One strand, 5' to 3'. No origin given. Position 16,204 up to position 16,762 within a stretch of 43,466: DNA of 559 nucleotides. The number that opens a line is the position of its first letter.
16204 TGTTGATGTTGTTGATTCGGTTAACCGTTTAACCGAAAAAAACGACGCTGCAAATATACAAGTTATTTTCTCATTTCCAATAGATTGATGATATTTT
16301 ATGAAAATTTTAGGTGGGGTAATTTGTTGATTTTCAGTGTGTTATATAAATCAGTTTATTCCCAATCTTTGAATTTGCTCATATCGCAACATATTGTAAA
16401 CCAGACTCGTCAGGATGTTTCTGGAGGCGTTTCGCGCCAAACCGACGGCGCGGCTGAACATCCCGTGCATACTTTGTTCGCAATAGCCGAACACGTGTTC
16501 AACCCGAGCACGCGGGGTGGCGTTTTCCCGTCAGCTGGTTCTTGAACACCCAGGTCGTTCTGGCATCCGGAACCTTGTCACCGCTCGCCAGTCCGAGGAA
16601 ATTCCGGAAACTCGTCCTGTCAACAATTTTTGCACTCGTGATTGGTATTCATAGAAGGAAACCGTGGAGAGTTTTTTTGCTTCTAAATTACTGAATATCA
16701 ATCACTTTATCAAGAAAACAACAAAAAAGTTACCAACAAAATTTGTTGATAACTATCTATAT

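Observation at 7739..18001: Accessory island of T9SS cargo genes with a dedicated membrane LytTR regulator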

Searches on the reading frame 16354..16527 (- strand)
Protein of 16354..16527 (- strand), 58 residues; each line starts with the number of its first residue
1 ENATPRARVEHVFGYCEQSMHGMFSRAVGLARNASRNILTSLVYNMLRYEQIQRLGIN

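Call 37: search_protein_families(library=pfam, proteins=[window:16354-16527:-], max_evalue=0.01)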
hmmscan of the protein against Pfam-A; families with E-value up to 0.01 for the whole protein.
seq(58 aa): 1 family
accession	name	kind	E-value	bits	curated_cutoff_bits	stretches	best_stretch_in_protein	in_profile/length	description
PF01609.27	DDE_Tnp_1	-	0.0011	19.2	23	1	6-46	160-200/200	Transposase DDE domain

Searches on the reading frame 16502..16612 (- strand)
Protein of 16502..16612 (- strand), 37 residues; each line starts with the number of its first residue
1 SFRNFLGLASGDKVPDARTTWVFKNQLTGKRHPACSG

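Call 37: search_protein_families(library=pfam, proteins=[window:16502-16612:-], max_evalue=0.01)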
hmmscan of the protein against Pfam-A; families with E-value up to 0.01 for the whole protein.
seq(37 aa): 1 family
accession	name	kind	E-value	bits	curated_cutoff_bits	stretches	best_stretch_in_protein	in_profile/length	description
PF05598.16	DUF772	-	0.0011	19.3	23.1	1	1-28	37-65/74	Transposase domain (DUF772)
